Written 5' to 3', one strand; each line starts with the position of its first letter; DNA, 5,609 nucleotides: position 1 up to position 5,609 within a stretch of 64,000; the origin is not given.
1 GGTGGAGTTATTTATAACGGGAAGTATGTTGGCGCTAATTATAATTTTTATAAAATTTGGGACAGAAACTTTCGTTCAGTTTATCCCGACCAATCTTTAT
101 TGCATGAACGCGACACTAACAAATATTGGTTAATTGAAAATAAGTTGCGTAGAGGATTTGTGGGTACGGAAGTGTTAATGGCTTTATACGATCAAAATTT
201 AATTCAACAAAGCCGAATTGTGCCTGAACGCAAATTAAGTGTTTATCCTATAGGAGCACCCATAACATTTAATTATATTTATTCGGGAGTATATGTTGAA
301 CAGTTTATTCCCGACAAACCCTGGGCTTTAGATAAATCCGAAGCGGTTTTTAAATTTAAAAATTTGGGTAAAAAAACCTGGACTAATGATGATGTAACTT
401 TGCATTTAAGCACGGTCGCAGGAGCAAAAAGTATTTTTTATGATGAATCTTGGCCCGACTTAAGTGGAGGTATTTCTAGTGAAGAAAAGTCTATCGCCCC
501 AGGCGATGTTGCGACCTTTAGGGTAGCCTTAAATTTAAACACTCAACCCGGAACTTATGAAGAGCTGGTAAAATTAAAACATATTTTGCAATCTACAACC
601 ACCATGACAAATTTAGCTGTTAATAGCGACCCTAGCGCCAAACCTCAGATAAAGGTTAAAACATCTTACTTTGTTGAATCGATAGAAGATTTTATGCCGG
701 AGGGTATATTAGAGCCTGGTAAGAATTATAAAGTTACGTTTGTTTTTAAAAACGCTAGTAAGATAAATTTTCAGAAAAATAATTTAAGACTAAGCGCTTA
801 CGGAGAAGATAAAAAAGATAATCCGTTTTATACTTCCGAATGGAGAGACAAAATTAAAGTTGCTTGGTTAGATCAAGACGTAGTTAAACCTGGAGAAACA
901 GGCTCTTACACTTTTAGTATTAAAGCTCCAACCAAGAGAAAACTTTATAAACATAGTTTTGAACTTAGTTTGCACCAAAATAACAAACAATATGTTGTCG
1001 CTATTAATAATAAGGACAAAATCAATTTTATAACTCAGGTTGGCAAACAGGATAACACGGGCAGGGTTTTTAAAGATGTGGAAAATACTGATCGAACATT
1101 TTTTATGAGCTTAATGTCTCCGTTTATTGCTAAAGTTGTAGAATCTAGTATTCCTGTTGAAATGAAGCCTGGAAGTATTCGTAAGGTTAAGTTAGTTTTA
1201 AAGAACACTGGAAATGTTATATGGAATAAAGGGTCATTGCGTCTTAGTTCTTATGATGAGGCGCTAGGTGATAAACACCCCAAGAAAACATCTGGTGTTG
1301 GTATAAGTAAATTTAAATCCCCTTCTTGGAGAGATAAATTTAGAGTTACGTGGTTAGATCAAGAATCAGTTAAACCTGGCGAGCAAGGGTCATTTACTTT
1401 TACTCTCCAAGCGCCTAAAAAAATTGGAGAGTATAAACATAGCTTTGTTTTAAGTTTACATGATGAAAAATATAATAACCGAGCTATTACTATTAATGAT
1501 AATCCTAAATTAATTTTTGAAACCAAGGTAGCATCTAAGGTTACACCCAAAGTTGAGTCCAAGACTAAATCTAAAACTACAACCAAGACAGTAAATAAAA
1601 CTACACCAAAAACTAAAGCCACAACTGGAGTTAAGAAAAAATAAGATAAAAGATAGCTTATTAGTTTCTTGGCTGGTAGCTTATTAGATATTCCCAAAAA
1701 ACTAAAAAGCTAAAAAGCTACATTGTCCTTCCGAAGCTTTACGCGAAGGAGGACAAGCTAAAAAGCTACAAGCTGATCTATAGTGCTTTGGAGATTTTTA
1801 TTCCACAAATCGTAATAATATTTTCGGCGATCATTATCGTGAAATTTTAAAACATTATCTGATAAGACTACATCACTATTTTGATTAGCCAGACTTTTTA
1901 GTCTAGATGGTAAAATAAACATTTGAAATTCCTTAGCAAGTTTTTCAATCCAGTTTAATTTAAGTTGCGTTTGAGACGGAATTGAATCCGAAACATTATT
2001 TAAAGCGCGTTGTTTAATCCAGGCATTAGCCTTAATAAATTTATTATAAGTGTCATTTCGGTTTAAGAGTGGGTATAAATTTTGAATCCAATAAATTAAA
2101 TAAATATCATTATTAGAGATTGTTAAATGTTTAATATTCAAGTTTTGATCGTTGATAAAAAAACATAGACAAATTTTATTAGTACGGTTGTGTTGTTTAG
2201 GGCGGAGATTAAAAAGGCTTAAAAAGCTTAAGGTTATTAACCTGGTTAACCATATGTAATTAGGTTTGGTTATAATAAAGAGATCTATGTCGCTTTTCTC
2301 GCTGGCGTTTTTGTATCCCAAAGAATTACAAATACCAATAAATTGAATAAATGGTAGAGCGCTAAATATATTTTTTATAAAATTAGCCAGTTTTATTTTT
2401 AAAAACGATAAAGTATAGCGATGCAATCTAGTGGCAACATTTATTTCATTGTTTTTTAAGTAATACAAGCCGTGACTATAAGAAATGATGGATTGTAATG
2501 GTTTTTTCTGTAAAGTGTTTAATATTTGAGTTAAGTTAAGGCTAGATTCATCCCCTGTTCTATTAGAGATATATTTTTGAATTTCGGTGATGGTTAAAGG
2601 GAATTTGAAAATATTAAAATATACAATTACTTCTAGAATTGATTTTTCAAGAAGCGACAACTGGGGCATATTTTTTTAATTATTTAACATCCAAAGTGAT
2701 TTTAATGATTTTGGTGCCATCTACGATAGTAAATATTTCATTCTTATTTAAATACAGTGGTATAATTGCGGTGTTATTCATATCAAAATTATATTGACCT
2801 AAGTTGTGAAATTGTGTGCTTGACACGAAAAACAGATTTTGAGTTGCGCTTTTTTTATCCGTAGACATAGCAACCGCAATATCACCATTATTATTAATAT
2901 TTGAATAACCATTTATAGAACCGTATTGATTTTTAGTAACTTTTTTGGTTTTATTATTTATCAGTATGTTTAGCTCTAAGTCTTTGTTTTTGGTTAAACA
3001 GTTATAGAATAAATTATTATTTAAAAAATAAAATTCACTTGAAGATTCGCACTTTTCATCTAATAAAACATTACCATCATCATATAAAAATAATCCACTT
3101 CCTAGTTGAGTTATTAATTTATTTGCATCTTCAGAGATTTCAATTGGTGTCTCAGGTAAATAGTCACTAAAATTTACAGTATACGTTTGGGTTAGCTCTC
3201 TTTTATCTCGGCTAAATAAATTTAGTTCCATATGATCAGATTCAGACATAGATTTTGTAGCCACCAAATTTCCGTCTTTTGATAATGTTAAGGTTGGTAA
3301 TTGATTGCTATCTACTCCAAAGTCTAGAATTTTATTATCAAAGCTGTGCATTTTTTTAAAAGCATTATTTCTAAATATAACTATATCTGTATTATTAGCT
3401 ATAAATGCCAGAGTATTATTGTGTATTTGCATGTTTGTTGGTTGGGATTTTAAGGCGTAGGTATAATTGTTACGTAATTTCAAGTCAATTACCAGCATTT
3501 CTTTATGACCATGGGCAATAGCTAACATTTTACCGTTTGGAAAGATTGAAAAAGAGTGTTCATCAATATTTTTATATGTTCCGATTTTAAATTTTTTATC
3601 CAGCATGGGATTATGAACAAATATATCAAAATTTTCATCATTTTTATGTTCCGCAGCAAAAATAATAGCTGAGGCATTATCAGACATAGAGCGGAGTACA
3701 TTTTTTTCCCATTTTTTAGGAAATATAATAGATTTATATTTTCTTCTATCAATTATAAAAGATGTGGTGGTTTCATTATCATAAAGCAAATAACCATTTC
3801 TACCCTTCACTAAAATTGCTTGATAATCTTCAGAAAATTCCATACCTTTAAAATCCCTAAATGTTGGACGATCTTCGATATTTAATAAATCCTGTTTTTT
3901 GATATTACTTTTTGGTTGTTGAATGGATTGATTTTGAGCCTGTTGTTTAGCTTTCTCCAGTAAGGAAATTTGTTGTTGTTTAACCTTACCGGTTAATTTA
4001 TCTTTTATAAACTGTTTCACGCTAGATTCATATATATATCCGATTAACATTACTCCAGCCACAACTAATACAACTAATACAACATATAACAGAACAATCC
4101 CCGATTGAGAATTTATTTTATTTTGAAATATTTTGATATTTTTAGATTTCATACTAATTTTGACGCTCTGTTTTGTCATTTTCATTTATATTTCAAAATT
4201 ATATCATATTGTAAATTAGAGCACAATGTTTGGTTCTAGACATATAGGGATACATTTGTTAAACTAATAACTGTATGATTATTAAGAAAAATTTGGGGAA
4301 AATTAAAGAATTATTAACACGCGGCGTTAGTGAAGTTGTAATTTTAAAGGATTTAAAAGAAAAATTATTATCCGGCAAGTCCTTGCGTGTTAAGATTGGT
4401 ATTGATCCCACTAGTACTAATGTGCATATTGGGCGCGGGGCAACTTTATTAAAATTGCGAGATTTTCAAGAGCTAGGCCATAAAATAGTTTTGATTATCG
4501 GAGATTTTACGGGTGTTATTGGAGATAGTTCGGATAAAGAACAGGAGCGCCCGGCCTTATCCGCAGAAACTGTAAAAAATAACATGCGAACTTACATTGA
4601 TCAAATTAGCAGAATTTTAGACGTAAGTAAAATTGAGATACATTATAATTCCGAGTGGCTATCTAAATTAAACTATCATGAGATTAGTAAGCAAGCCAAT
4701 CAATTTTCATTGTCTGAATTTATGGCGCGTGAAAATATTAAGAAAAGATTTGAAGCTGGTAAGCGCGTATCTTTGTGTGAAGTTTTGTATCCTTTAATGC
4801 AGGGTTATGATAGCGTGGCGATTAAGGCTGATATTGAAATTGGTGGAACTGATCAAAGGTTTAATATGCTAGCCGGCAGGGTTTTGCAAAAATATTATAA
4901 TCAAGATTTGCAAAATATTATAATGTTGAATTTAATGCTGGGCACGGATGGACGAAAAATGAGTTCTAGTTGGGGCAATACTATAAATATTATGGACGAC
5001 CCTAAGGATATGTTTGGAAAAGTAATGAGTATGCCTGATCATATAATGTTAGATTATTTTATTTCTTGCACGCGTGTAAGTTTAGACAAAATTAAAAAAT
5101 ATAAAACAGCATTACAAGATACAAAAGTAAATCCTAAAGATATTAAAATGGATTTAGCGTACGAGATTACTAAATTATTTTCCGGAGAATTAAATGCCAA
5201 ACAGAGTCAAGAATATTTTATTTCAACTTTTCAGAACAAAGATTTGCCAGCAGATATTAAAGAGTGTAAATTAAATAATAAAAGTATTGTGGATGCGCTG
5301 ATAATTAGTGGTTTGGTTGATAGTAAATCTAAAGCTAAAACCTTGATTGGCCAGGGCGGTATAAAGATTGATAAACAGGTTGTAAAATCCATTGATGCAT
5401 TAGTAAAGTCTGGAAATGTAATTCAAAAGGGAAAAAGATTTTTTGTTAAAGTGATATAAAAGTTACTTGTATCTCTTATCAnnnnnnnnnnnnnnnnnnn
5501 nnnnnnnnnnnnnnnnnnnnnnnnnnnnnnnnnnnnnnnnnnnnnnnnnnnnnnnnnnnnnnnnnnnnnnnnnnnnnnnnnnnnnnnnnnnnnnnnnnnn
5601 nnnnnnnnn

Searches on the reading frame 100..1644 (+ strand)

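Call 21: search_protein_families(library=pfam, proteins=[window:100-1644:+], max_evalue=0.001)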
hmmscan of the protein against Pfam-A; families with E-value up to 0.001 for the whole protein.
window:100-1644:+ (514 aa): 1 family
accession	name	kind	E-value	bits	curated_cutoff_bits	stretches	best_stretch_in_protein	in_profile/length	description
PF16158.11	N_BRCA1_IG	-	5e-15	56.4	28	1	356-456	9-95/108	Ig-like domain from next to BRCA1 gene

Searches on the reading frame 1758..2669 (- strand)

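Call 21: search_protein_families(library=pfam, proteins=[window:1758-2669:-], max_evalue=0.001)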
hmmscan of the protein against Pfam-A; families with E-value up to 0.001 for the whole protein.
window:1758-2669:- (303 aa): 1 family
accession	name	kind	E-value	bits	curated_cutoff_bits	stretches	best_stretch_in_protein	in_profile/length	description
PF18765.7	Polbeta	-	0.00024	21.6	26.9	1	98-156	3-52/93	Polymerase beta, Nucleotidyltransferase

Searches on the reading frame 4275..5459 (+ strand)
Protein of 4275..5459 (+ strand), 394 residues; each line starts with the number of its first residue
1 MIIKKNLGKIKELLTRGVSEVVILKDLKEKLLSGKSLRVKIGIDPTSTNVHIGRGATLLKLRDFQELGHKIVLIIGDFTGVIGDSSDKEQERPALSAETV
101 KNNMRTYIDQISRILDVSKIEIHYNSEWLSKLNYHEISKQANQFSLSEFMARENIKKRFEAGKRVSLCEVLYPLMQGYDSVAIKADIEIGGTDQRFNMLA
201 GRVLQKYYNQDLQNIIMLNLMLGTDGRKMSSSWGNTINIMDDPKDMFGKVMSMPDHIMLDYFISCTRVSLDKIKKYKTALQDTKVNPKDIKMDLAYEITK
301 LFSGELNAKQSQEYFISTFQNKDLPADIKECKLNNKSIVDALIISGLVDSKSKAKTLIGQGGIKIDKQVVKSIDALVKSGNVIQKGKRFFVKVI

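Call 21: search_protein_families(library=pfam, proteins=[window:4275-5459:+], max_evalue=0.001)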
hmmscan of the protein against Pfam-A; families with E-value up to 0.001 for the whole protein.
window:4275-5459:+ (394 aa): 3 families
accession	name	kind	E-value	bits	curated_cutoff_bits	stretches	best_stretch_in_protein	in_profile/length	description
PF00579.31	tRNA-synt_1b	-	1.6e-65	221.7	21.1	1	35-320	4-292/292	tRNA synthetases class I (W and Y)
PF22421.1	SYY_C-terminal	-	3e-06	27.5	27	1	330-384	11-67/83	Tyrosine--tRNA ligase SYY-like C-terminal domain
PF01479.30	S4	-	6e-06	26.3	22.8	1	345-383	10-48/48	S4 domain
